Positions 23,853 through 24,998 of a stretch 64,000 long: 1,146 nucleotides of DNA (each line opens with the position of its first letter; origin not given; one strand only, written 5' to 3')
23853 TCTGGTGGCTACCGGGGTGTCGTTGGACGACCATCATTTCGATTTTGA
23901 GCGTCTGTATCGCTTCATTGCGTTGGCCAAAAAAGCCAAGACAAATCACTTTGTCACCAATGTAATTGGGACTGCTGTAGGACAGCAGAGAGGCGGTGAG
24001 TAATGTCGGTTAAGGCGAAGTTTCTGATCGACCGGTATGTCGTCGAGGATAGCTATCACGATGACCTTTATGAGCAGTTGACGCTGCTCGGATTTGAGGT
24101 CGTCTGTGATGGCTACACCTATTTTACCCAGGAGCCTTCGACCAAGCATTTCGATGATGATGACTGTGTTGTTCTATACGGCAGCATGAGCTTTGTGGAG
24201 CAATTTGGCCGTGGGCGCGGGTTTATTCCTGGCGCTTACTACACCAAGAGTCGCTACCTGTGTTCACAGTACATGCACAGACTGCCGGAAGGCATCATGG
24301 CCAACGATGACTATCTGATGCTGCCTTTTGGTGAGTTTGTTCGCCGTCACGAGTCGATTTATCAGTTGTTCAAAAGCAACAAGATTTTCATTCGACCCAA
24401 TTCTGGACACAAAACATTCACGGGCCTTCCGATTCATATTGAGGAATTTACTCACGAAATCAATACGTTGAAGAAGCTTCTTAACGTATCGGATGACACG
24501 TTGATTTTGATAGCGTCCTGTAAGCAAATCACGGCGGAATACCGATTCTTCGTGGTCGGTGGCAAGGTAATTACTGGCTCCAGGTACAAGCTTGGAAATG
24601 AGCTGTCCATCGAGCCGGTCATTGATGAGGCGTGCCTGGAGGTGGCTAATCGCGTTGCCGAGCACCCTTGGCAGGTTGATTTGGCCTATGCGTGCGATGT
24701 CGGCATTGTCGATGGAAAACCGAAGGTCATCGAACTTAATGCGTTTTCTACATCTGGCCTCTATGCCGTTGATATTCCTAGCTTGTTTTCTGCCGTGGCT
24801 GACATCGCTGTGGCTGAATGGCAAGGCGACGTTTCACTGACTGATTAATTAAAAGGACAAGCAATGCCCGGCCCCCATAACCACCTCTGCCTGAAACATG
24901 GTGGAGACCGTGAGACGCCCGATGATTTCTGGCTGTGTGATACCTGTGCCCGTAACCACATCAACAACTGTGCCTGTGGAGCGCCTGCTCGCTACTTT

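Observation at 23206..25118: BtpA-like TIM barrel, ATP-grasp ligase and Cys-rich 84-aa protein as a coupled trio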

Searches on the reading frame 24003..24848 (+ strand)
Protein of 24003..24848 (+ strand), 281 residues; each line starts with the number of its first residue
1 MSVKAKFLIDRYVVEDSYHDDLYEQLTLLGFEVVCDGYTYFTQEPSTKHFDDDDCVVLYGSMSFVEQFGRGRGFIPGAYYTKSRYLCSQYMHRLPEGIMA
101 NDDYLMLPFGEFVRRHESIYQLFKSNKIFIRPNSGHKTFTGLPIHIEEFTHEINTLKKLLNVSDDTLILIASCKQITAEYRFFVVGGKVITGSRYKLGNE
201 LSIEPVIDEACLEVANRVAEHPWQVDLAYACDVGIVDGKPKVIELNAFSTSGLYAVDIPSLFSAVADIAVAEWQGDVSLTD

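Call 3: search_protein_families(library=pfam, proteins=[window:24003-24848:+], max_evalue=1)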
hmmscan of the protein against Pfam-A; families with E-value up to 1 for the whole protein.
window:24003-24848:+ (281 aa): 2 families
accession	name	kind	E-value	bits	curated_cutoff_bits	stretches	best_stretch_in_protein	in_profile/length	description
PF18299.6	R2K_2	-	1.2e-14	54.9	26.2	1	125-257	19-140/147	ATP-grasp domain, R2K clade family 2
PF14243.11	R2K_3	-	5.4e-14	53.1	26.3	1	111-263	27-167/169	ATP-grasp domain, R2K clade family 3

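Call 4: search_protein_families(library=ncbifam, proteins=[window:24003-24848:+], max_evalue=1)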
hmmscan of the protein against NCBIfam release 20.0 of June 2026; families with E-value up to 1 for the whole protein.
window:24003-24848:+ (281 aa): 1 family
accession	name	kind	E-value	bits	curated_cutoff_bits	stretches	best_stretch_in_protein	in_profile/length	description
NF002688.0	PRK02471.1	equivalog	0.0086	14.5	425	1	118-189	518-587/756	bifunctional glutamate--cysteine ligase GshA/glutathione synthetase GshB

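Call 11: find_encoding_contigs(protein=window:24003-24848:+, flank=10000, max_places=6)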
Protein window:24003-24848:+ (281 aa): 5 contigs read that carry it; 1 place shown.
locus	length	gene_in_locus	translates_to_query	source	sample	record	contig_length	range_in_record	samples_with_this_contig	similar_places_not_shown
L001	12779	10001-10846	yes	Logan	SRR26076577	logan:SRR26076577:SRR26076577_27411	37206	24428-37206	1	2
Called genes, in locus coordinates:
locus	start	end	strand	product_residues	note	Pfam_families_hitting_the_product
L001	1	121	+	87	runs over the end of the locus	-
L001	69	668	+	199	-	-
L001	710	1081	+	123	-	PF20274:cREC_REC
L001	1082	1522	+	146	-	-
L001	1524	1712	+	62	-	-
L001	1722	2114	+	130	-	-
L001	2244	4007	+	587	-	-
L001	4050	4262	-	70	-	PF08681:TacA1 (weak)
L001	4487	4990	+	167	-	-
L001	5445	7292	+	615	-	-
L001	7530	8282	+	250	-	-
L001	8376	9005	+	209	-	-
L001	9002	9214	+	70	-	-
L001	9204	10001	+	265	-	-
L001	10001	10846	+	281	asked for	PF14243:R2K_3, PF18299:R2K_2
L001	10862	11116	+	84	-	-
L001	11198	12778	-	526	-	?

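Call 12: find_homologous_proteins(query=window:24003-24845:+, max_evalue=0.001)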
Query window:24003-24845:+ (281 aa): 104 proteins with E <= 0.001 among 773 candidates.
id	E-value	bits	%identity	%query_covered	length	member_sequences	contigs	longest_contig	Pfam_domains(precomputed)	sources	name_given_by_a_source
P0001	2.3e-177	607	94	100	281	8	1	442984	PF14243.12,PF18299.7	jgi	jgi:hypothetical protein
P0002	1.7e-131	456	69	100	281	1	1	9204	PF14243.12,PF18299.7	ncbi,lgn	ncbi:MAG: ATP-grasp domain-containing protein [Hafnia sp.]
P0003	2.5e-129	449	69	99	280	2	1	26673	PF14243.12,PF18299.7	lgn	-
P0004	1.3e-125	437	67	100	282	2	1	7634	PF14243.12,PF18299.7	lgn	-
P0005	1.5e-111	391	59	99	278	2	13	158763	PF14243.12,PF18299.7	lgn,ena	-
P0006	6.2e-107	376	57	99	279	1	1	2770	PF14243.12,PF18299.7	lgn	-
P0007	6.4e-94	333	53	98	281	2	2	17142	PF14243.12,PF18299.7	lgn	-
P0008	1.8e-92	328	53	99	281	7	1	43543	PF14243.12,PF18299.7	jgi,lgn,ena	-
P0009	1.8e-90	322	53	99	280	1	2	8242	PF14243.12,PF18299.7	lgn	-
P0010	5.4e-90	320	52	98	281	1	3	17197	PF14243.12,PF18299.7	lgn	-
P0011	1.0e-89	319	51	99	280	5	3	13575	PF14243.12,PF18299.7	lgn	-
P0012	1.5e-89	319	50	99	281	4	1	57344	PF14243.12,PF18299.7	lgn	-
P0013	2.2e-89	318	50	99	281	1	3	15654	PF14243.12,PF18299.7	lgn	-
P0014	1.4e-87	312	50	99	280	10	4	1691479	PF14243.12,PF18299.7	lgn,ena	-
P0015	1.8e-86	308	49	99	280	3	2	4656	PF14243.12,PF18299.7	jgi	jgi:hypothetical protein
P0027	1.9e-77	279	48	99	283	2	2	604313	PF14243.12,PF18299.7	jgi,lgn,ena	-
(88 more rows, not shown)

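Call 19: find_related_loci(query=A2, collection=genome_contigs, flank=6000)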
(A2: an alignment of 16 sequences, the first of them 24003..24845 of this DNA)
Query A2 (281 aa) in genome_contigs; peptide patterns used: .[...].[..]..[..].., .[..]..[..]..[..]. (x = any residue, [..] = any of these).
62 stretches matched a pattern; 12 encode a relative of the query (tblastn E <= 1e-3); 12 distinct loci.
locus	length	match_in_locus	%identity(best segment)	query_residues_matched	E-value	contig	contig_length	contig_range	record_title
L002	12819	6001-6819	51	7-279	9e-89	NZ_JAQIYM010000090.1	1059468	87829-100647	Pseudomonas serbica strain IT-P366 plasmid unnamed1, whole genome shotgun sequence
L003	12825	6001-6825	48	7-281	2e-84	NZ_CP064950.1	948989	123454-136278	Pseudomonas sp. PLMAX plasmid pPLMAXa, complete sequence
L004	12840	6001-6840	35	1-276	4e-49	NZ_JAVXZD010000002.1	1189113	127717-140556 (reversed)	Mesorhizobium sp. SP-1A contig2, whole genome shotgun sequence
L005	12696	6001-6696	35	43-276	2e-39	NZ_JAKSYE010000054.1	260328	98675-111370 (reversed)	Methylobacterium sp. E-045 k141_14661, whole genome shotgun sequence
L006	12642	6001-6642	33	56-273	1e-31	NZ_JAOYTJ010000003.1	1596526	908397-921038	Pararhizobium sp. BT-229 BT.229_ctg003, whole genome shotgun sequence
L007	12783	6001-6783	27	1-274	2e-29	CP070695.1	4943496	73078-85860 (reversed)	MAG: Candidatus Heimdallarchaeota archaeon isolate bin6 chromosome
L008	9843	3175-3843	27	50-275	6e-28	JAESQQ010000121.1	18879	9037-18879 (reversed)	MAG: Planctomycetota bacterium isolate NORP233 CoAssembly_496658, whole genome shotgun sequence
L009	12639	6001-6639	31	53-269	1e-27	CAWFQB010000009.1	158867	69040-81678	MAG: uncultured Chthonomonadaceae bacterium isolate MFD04580.bin.2.50 genome assembly, contig: contig_14454, whole genom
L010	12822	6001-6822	27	1-274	2e-27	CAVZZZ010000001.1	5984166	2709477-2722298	MAG: uncultured Planctomycetia bacterium isolate MFD01633.bin.2.50 genome assembly, contig: contig_1554, whole genome sh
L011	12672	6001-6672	26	47-273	1e-25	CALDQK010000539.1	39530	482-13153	MAG TPA_asm: uncultured bacterium isolate ERR599081_bin.20_CONCOCT_v1.1_MAG genome assembly, contig: ERZ841280.599, whol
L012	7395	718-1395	29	54-274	5e-23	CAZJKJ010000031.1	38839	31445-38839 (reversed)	MAG TPA_asm: uncultured Cellvibrionaceae bacterium isolate SRP220891_co3_430 genome assembly, contig: NODE_965_length_38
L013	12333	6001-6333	31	166-275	4e-12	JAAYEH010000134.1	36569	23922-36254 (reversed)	MAG: Rhodopirellula sp. isolate AS06rmzACSIP_8 163323_AS06, whole genome shotgun sequence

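Call 21: find_encoding_contigs(protein=P0001, flank=6000, max_places=2)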
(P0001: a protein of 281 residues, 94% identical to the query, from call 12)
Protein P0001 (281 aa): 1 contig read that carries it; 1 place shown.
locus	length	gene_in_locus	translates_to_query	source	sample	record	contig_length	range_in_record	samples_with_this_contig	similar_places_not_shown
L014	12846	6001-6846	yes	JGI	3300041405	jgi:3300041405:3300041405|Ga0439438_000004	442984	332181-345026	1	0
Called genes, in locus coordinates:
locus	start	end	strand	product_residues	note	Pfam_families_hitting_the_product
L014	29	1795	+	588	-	-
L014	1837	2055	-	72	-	-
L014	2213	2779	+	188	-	-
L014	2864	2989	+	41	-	-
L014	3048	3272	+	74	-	-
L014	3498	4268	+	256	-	-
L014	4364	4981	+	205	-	-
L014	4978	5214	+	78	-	-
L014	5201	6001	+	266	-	-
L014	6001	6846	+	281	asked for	PF14243:R2K_3, PF18299:R2K_2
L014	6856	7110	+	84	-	-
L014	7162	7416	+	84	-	-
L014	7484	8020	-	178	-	-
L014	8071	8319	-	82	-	-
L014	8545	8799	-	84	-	-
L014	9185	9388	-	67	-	-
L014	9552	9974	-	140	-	-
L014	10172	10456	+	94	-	-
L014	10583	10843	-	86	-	-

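Call 22: find_encoding_contigs(protein=P0003, flank=6000, max_places=2)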
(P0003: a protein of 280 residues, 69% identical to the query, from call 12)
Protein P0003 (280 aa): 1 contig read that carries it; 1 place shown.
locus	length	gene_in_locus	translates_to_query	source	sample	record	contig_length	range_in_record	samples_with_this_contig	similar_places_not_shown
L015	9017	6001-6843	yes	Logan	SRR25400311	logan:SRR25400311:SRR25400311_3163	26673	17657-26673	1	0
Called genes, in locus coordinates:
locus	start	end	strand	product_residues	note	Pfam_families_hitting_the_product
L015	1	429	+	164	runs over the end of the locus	-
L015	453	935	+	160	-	-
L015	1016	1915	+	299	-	-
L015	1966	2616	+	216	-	-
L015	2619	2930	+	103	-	-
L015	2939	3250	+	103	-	-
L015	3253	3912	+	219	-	-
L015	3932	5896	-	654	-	-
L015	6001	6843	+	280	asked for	PF14243:R2K_3, PF18299:R2K_2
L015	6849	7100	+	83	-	-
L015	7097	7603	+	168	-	-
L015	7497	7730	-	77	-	-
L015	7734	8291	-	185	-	-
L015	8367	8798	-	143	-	-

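Call 23: find_encoding_contigs(protein=P0005, flank=6000, max_places=2)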
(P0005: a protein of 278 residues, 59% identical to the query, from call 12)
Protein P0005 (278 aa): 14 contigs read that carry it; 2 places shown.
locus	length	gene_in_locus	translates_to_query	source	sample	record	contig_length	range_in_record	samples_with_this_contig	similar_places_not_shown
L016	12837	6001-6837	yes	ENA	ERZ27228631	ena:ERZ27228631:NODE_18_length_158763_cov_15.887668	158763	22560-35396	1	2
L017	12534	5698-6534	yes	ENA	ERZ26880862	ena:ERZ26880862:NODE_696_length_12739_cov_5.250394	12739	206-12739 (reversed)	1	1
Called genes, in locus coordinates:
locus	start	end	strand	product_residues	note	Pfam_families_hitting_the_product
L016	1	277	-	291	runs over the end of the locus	-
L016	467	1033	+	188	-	PF22769:DCD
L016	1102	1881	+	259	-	-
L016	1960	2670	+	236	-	-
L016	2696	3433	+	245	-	-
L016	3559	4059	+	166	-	-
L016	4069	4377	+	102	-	PF14213:DUF4325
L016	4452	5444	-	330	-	-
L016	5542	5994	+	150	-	-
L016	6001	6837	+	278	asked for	PF14243:R2K_3, PF18299:R2K_2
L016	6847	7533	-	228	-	-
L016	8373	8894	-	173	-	-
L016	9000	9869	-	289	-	-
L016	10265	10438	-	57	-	-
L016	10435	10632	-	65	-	-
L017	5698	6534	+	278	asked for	PF14243:R2K_3, PF18299:R2K_2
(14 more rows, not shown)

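Call 24: find_encoding_contigs(protein=P0014, flank=6000, max_places=2)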
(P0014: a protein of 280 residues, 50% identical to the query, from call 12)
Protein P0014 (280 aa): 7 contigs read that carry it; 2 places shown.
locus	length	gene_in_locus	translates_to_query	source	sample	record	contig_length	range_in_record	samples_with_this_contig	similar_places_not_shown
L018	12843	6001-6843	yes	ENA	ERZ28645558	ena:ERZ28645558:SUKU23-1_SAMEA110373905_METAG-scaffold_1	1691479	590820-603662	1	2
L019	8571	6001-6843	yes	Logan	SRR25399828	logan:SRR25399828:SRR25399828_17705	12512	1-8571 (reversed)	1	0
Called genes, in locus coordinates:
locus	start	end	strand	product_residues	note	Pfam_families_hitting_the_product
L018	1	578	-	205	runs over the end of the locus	-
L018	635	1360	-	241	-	-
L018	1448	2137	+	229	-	-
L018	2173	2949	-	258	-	-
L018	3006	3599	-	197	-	-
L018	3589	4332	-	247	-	-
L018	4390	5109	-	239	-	-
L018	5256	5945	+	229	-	-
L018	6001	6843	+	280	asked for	PF14243:R2K_3, PF18299:R2K_2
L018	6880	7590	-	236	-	-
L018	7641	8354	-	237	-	-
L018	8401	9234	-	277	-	-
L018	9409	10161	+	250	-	-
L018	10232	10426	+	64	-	-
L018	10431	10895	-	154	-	-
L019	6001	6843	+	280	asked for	PF14243:R2K_3, PF18299:R2K_2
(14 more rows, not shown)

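Call 31: search_solved_structures(query=A1, max_evalue=1, show_alignments=1)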
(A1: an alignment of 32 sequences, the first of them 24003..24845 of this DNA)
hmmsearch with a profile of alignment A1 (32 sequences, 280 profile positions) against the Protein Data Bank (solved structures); distinct sequences matched with E-value up to 1: 5.
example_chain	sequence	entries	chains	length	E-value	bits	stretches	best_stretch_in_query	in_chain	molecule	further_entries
3ln6_A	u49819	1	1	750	0.33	13.4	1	88-190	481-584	Glutathione biosynthesis bifunctional protein gshAB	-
6qid_A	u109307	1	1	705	0.88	12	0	150-197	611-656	Prp43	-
5d0u_A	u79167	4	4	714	0.9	11.9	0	150-197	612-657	Pre-mRNA-splicing factor ATP-dependent RNA helicase PRP43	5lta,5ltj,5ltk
6qie_A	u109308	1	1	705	0.99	11.8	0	150-197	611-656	Prp43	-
9l5r_Cc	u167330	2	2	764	0.99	11.8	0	150-197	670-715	RNA helicase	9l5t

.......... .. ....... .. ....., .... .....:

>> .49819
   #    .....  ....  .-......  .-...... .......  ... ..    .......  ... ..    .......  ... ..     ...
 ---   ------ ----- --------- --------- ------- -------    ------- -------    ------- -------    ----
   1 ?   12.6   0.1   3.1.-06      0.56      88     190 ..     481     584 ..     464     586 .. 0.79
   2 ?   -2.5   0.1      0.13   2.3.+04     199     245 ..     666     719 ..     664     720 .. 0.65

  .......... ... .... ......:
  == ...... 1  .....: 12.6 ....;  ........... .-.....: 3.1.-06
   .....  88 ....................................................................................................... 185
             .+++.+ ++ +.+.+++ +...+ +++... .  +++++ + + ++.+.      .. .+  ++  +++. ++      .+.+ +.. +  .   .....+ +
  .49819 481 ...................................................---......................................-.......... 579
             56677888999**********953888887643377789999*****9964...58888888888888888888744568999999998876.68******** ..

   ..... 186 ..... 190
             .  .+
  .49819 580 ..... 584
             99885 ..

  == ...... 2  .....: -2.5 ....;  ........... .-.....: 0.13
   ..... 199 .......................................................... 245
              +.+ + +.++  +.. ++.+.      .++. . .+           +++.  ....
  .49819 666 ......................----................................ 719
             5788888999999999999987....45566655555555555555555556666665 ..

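Call 34: find_related_loci(query=A2, collection=viral_contigs, flank=6000)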
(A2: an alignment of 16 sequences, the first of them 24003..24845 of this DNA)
Query A2 (281 aa) in viral_contigs; peptide patterns used: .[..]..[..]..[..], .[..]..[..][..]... (x = any residue, [..] = any of these).
108 stretches matched a pattern; 88 encode a relative of the query (tblastn E <= 1e-3); the best 80 are kept; 80 distinct loci.
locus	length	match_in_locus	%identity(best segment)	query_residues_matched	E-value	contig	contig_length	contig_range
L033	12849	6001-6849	48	2-281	5e-83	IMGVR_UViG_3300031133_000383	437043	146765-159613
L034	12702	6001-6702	38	43-276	5e-54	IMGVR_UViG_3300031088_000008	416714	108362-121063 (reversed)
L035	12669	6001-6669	39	52-275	7e-52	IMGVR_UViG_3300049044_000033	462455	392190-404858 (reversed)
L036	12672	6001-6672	37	53-276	9e-50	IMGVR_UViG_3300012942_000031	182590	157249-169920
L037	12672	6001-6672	39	56-276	5e-49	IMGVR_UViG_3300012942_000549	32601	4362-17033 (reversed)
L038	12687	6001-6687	38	49-276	6e-48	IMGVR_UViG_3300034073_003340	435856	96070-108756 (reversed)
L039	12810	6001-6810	34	7-275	9e-48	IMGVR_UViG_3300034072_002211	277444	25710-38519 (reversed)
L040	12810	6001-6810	36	7-276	1e-47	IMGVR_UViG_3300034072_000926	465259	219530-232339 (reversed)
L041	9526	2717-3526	34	3-273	3e-47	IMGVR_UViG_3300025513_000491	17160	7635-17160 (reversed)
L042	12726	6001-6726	36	37-274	1e-45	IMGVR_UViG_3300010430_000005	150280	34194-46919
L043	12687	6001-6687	37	49-276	1e-45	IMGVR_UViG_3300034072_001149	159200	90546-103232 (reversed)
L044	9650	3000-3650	38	49-273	8e-42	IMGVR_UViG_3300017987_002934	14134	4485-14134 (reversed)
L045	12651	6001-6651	38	49-273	8e-42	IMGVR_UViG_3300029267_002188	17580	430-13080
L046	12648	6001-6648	37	50-273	6e-42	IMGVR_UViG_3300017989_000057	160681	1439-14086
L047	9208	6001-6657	36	56-274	3e-41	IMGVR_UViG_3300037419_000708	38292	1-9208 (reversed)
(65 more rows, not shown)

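Call 47: search_dna_similar(query=window:24003-24845:+, collection=plasmids, mode=protein, max_rows=30)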
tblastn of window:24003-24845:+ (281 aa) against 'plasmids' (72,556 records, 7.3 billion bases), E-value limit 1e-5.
Records with a match: 12; places in all: 13; records where one place covers at least 80% of the query: 6.
Best place of each record, by identity: <60% 12.
By first word of the organism name: Pseudomonas 4; Acaryochloris 2; Jeotgalibacillus 1; Trichlorobacter 1; Methylomonas 1; Bacillus 1; Fulvitalea 1; Rhizobium 1.
By predicted mobility (MOB-suite, as given by PLSDB): non-mobilizable 10; conjugative 2.
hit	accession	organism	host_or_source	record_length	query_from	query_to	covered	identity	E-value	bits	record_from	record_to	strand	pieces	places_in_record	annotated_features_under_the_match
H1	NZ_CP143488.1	Pseudomonas silesiensis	single cell,landfill for plastics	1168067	7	279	97%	49.1%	5e-82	276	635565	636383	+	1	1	record has no annotation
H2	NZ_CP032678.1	Pseudomonas sp. Leaf58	Arabidopsis,whole organism,phyllosphere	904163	1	279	99%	42.9%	2e-68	236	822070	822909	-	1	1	ATP-grasp domain-containing protein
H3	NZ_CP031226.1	Pseudomonas amygdali pv. lachrymans str. M301315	-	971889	10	279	96%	39.3%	4e-55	198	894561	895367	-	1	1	ATP-grasp domain-containing protein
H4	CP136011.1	Pseudomonas sp. FeN3W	cell culture,marine sediment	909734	51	281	82%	37.7%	3e-45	170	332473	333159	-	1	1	ATP-grasp domain-containing protein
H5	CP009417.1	Jeotgalibacillus malaysiensis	-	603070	50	267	78%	31.1%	3e-16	86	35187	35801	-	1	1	hypothetical protein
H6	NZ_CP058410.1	Trichlorobacter lovleyi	whole genome,river sediment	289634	62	281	78%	30.4%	2e-19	95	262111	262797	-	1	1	ATP-grasp domain-containing protein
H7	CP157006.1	Methylomonas sp. AM2-LC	-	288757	73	279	74%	29.9%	1e-17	90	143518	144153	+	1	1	record has no annotation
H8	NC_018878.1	Bacillus thuringiensis Bt407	-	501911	34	269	84%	25.4%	3e-8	62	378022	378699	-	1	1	ATP-grasp domain-containing protein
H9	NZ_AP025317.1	Fulvitalea axinellae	-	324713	3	265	94%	22.7%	6e-11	70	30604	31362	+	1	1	ATP-grasp domain-containing protein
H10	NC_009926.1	Acaryochloris marina MBIC11017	-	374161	51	274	80%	24.6%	1e-8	63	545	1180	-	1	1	ATP-grasp domain-containing protein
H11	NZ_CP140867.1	Rhizobium leguminosarum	Trifolium pratense,whole organism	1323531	45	266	79%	24.3%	8e-12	72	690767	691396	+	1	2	record has no annotation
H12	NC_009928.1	Acaryochloris marina MBIC11017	-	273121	51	274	80%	23.6%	2e-7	59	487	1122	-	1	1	ATP-grasp domain-containing protein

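Call 50: get_annotated_region(hit=H2, flank=5000)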
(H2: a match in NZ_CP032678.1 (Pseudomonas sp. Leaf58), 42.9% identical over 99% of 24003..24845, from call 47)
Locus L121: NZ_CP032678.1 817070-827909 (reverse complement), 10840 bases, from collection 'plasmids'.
description: Pseudomonas sp. Leaf58 plasmid pBASL58, complete sequence
organism: Pseudomonas sp. Leaf58 (NCBI taxid 1736226)
taxonomy: Bacteria; Pseudomonadota; Gammaproteobacteria; Pseudomonadales; Pseudomonadaceae; Pseudomonas; Pseudomonas sp. Leaf58
host: -; source: Arabidopsis,whole organism,phyllosphere; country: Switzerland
typing (MOB-suite, as given by PLSDB): non-mobilizable; mating-pair formation MPF_I
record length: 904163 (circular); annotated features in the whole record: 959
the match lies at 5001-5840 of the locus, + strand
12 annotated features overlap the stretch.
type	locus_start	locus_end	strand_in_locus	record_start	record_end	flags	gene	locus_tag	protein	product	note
CDS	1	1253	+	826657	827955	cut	-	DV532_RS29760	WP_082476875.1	WGR domain-containing protein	-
CDS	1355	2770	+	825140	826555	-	-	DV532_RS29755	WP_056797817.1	hypothetical protein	-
CDS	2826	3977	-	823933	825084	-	-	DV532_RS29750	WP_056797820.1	hypothetical protein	-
CDS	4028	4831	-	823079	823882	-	-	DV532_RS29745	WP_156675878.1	hypothetical protein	-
CDS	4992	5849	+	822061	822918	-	-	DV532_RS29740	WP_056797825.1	ATP-grasp domain-containing protein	-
CDS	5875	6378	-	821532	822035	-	-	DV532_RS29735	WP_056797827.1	phosphatidylglycerophosphatase A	-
CDS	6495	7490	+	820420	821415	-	-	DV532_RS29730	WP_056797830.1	hypothetical protein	-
CDS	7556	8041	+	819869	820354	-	-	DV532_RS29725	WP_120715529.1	cation:proton antiporter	GO:0006812 - monoatomic cation transport [Evidence IEA]; GO:0055085 - transmembrane transport [Evidence IEA]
CDS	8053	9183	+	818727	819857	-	-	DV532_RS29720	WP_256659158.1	cation:proton antiporter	GO:0006812 - monoatomic cation transport [Evidence IEA]; GO:0055085 - transmembrane transport [Evidence IEA]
CDS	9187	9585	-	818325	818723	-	-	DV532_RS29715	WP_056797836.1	hypothetical protein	-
CDS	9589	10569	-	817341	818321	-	-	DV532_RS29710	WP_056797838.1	hypothetical protein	-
CDS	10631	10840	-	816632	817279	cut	-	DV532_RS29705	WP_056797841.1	hypothetical protein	-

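Call 52: search_protein_families(library=pfam, proteins=[L016:5542-5994:+, L015:7097-7603:+, L015:3932-5896:-, L014:7162-7416:+], max_evalue=0.01)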
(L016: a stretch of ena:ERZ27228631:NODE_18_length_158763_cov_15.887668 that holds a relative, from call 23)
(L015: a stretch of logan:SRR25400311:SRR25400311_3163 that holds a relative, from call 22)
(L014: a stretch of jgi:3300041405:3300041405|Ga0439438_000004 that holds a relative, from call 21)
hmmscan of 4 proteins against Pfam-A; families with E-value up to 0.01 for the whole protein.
L016:5542-5994:+ (150 aa): 0 families

L015:7097-7603:+ (168 aa): 0 families

L015:3932-5896:- (654 aa): 1 family
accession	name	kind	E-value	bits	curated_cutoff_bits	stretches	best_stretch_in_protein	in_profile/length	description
PF25164.1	CoiA_N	-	7.2e-05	22.7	26.3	1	22-63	7-46/50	Competence protein CoiA, N-terminal domain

L014:7162-7416:+ (84 aa): 0 families

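Call 62: search_protein_families(library=padloc, proteins=[window:24003-24848:+], max_evalue=0.01)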
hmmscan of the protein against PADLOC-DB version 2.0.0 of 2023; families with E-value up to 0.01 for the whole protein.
window:24003-24848:+ (281 aa): 0 families

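Call 63: search_protein_families(library=phrogs, proteins=[window:24003-24848:+, L016:5542-5994:+], max_evalue=0.01)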
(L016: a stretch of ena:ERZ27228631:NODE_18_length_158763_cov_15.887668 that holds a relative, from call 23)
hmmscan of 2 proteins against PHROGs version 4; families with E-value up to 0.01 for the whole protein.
window:24003-24848:+ (281 aa): 2 families
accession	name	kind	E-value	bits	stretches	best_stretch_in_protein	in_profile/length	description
phrog_7313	-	unknown function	1.1e-53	183.5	1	4-269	2-261/264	-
phrog_29595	-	unknown function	0.0095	16.2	0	160-197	135-172/292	-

L016:5542-5994:+ (150 aa): 0 families
